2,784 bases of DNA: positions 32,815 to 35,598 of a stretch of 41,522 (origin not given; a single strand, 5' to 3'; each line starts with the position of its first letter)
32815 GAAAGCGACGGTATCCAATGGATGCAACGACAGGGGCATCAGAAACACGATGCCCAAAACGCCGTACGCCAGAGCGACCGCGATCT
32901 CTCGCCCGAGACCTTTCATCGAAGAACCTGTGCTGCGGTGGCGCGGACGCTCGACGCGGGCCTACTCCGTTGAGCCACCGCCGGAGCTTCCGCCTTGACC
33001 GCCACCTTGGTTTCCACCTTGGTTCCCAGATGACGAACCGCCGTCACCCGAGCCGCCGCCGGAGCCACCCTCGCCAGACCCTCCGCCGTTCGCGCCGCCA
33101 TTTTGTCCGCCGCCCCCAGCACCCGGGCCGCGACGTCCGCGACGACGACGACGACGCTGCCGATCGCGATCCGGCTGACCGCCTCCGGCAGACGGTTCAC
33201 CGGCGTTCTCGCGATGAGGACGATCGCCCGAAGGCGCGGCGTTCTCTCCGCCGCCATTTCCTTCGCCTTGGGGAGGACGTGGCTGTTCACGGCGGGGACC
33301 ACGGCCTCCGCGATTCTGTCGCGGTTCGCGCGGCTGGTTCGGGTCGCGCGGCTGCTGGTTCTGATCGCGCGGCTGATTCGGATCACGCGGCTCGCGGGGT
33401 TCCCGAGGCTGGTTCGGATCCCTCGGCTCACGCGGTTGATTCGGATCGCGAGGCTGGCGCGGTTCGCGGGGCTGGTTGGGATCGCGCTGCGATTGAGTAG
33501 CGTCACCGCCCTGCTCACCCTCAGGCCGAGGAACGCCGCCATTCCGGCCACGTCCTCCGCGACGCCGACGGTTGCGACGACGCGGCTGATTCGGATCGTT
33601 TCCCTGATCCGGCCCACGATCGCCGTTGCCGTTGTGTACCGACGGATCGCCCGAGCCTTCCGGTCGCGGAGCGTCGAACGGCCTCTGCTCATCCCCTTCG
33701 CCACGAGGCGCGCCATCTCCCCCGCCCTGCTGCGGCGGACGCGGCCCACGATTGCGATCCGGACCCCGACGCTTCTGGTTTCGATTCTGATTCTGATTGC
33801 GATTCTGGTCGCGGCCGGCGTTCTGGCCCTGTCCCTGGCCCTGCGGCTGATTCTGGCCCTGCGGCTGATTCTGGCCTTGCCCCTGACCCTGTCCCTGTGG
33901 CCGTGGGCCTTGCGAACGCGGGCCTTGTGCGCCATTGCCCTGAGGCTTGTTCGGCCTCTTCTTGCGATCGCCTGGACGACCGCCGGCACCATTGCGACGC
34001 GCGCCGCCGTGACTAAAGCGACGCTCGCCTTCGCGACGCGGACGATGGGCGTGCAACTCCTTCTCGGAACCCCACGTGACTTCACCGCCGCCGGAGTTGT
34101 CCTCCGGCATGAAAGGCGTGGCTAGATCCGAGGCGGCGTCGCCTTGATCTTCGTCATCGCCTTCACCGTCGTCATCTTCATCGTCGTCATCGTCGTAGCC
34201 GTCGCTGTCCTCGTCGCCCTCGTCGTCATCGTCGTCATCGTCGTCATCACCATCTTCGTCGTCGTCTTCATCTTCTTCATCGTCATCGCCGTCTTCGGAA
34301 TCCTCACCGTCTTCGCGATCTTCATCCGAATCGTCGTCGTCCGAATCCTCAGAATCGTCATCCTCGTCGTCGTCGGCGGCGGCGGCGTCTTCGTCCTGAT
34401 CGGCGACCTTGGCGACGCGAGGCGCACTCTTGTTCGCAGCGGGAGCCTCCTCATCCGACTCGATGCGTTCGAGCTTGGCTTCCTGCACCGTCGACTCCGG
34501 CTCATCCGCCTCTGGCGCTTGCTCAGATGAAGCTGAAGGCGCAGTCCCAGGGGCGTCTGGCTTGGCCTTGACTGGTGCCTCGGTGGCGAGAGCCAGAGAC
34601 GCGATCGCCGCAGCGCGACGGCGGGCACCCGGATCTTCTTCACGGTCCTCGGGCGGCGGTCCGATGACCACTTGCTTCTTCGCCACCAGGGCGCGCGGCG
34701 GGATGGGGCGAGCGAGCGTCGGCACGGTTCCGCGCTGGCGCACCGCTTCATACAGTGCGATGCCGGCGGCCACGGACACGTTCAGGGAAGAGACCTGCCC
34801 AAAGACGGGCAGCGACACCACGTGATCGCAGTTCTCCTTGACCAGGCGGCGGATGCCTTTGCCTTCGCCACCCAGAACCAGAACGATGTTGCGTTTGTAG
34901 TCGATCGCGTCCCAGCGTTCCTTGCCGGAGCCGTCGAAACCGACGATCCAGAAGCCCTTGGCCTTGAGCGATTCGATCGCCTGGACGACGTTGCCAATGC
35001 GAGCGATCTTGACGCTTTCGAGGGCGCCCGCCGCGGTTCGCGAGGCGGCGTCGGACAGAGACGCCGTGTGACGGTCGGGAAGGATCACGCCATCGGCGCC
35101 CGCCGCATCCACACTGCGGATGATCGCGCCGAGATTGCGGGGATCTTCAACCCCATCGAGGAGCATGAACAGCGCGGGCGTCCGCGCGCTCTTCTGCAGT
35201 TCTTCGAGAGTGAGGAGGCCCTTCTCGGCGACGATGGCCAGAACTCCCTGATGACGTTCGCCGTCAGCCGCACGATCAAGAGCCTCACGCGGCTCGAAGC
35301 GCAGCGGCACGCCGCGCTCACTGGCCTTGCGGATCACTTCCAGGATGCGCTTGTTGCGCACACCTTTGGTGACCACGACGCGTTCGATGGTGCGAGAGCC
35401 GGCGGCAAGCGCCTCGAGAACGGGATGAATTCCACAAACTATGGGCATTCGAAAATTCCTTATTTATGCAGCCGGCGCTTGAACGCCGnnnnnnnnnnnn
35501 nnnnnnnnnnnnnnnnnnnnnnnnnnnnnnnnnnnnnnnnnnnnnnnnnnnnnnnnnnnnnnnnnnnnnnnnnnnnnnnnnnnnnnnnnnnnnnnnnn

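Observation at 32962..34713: RlmB rRNA methyltransferase fused to a ~585-residue acidic plus RG/QN-rich tail (nucleolar-protein-like architecture)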

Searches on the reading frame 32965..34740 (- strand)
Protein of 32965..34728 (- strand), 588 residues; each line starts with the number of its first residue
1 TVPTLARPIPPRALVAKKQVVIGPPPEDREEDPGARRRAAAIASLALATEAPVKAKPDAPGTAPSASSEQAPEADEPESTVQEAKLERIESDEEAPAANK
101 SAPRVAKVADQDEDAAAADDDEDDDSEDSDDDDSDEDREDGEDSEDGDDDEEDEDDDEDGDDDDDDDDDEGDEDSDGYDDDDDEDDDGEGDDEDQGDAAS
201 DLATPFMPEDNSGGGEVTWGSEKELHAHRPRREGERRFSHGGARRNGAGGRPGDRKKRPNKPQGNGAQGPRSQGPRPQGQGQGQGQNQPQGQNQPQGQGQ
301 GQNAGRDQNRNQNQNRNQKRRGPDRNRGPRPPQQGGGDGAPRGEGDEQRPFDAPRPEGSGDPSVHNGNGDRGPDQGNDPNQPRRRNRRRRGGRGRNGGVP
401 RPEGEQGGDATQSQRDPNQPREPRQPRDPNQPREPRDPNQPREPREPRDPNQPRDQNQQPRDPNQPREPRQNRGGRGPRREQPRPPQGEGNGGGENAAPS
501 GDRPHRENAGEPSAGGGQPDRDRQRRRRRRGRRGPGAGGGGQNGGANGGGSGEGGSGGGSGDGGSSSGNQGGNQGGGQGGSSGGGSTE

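Call 44: search_protein_representatives(alignment_id=A3)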
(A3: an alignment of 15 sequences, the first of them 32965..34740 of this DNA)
Query: 15 sequences, 383 profile positions. Proteins with E-value up to 0.001 (for the whole library): 48; up to 1e-10: 20; up to 1e-30: 0. The best 48 are listed.
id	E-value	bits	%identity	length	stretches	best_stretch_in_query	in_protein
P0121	2.2e-30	122.9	-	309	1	1-191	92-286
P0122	3.5e-30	122.2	-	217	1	1-191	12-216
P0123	7.5e-28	114.5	-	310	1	1-191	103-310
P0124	4.4e-27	112.0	-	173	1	1-191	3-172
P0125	1.3e-26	110.5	-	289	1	1-179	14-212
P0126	4.8e-26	108.6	-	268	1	1-190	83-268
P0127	9.1e-26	107.7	-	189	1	10-190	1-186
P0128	2.4e-25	106.3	-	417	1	1-192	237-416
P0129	4.3e-24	102.2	-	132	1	1-123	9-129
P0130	1.7e-22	96.9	-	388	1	1-139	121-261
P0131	4.4e-21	92.2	-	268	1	1-191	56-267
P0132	1.9e-20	90.2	-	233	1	1-83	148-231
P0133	1.7e-19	87.1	-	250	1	1-182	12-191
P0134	8.7e-18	81.4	-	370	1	1-191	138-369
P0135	2.5e-17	79.9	-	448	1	1-192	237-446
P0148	2.8e-06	43.5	-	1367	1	86-286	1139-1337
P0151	2.1e-05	40.6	-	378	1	88-293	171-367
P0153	4.4e-05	39.6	-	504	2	102-214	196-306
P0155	1.0e-04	38.4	-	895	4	195-276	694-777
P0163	5.7e-04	35.9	-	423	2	126-290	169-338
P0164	6.1e-04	35.8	-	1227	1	126-222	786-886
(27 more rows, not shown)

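Call 62: search_protein_families(library=pfam, proteins=[P0148, P0151, P0153, P0163, P0164, P0155], max_evalue=0.0001)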
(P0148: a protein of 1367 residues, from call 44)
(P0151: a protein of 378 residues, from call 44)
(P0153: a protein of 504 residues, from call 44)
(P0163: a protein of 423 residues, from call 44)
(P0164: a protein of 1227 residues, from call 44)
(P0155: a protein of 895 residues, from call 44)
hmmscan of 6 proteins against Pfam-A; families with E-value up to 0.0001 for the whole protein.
P0148 (1367 aa): 6 families
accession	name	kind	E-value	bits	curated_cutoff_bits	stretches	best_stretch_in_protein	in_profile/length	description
PF13087.12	AAA_12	-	7e-45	153.4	27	1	931-1112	1-194/195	AAA domain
PF13086.12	AAA_11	-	1.8e-34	120.1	27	2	753-829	3-93/257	AAA domain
PF13604.12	AAA_30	-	1.8e-12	47.8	27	1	752-918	2-129/191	AAA domain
PF01443.25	Viral_helicase1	-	1.3e-08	35.4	21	0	1035-1109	160-227/228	Viral superfamily 1 RNA helicase core domain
PF13191.12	AAA_16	-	2e-06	28.8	32.6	0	759-805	15-63/167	AAA ATPase domain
PF13245.12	AAA_19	-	1e-05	26.1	25.1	1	757-919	2-131/134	AAA domain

P0151 (378 aa): 2 families
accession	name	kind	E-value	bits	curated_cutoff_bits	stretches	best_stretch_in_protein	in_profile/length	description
PF20833.2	RNase_E_G_Thio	-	9.4e-26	90.2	26.8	1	60-145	1-86/86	RNase E/G, Thioredoxin-like domain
PF10150.14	RNase_E_G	-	1.9e-14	54.2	25.5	1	1-48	222-269/270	Ribonuclease E/G family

P0153 (504 aa): 3 families
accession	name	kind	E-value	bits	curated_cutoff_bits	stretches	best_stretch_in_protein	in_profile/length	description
PF10150.14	RNase_E_G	-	2.5e-30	106.3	25.5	1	1-87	184-270/270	Ribonuclease E/G family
PF20833.2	RNase_E_G_Thio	-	7.8e-09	36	26.8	1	99-172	2-76/86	RNase E/G, Thioredoxin-like domain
PF04760.21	IF2_N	-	1.9e-06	28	25.3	1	321-367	3-48/53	Translation initiation factor IF-2, N-terminal region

P0163 (423 aa): 1 family
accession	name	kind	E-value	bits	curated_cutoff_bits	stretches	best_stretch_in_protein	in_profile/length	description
PF20833.2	RNase_E_G_Thio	-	1e-15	58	26.8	1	11-82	1-72/86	RNase E/G, Thioredoxin-like domain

P0164 (1227 aa): 2 families
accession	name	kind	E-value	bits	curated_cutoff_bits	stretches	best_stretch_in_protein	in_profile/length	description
PF00270.35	DEAD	-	2.1e-45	154.9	26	1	94-265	1-167/167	DEAD/DEAH box helicase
PF00271.37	Helicase_C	-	6.7e-30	104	23.5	1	300-408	2-110/110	Helicase conserved C-terminal domain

P0155 (895 aa): 2 families
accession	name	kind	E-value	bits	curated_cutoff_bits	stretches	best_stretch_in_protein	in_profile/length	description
PF04542.20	Sigma70_r2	-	7.4e-10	38.9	24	1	32-90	1-60/71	Sigma-70 region 2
PF08281.18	Sigma70_r4_2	-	1.8e-05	24.7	25.7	1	127-178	3-54/54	Sigma-70, region 4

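Call 65: search_solved_structures(query=window:32965-34728:-, max_evalue=1)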
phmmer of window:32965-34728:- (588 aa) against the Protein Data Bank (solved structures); distinct sequences matched with E-value up to 1: 6.
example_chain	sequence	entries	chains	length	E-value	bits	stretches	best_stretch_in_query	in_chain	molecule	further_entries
6fml_H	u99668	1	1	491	0.00027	23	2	89-201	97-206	les2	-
8otz_Dn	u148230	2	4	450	0.0064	18.4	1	403-472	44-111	Theg spermatid protein like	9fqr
6fhs_H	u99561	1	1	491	0.027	16.4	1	89-201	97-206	les2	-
8atf_H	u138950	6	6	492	0.027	16.4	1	89-201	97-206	PAPA-1 domain-containing protein | Ino eighty subunit 2 | INO80 complex subunit B-like conserved region domain-containing protein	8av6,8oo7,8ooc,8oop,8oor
8i9p_Ce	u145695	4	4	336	0.13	14.1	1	109-185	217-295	Protein MAK16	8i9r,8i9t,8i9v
9uka_G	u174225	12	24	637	0.93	11.3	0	101-193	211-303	Cobaltochelatase subunit CobT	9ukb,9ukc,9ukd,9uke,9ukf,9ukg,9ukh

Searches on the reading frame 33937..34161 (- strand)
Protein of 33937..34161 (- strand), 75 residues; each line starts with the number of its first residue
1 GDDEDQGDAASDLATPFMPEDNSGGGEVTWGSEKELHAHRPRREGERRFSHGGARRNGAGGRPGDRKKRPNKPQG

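Call 16: find_homologous_proteins(query=window:33937-34161:-, max_evalue=10)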
Query seq(75 aa): 1 candidates shared short words with the query, none scored E <= 10.

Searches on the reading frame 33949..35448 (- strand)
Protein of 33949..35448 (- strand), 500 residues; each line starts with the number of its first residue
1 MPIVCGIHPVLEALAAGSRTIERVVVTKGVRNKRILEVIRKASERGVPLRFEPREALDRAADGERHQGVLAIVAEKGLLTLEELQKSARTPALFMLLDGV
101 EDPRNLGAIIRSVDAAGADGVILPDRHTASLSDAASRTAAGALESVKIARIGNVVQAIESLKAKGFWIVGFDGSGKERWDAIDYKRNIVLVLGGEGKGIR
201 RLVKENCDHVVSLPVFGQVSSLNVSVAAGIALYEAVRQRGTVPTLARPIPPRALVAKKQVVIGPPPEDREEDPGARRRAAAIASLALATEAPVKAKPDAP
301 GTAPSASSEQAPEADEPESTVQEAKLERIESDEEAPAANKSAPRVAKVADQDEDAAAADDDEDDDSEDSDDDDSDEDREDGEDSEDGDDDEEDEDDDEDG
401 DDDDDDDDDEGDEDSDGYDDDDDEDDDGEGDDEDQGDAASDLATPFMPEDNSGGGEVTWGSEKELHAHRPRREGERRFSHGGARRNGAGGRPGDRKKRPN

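Call 36: predict_structure(alignment_id=A1)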
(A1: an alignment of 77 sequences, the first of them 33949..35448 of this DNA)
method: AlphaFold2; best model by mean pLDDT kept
length: 500 residues; sequences in the alignment: 77
mean_pLDDT: 63.4   pTM: 0.51
mean pLDDT of the five models: 63.4, 62.7, 62.3, 60.2, 59.9
residues with pLDDT >= 90: 77; 70-90: 111; 50-70: 113; < 50: 199
segments of 3 or more residues with pLDDT < 50: 1-4, 243-248, 296-298, 303-357, 363-427, 432-435, 437-443, 452-456, 466-479, 481-484, 486-500
pLDDT, mean of each block of 10 residues (from residue 1): 56 70 54 75 71 68 65 67 96 94 86 91 83 60 78 96 97 86 93 85 94 67 83 86 49 52 77 76 75 51 44 43 39 42 42 45 45 42 42 43 44 45 48 47 48 47 49 44 47 43
secondary structure, 60 per line:
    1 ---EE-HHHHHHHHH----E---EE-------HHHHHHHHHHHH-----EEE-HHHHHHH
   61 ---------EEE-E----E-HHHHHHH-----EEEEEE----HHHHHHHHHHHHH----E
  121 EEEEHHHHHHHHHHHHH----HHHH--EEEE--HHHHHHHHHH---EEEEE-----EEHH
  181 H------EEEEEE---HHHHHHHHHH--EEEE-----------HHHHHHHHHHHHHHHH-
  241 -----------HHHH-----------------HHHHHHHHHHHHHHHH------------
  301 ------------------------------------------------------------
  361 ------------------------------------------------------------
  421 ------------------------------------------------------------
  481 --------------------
elements in order: H7-15 H33-44 E50-52 H54-60 E70-72 H81-87 E93-98 H103-115 E120-124 H125-137 H142-145 E148-151 H154-163 E167-171 E188-193 H197-206 E209-212 H224-239 H252-255 H273-288
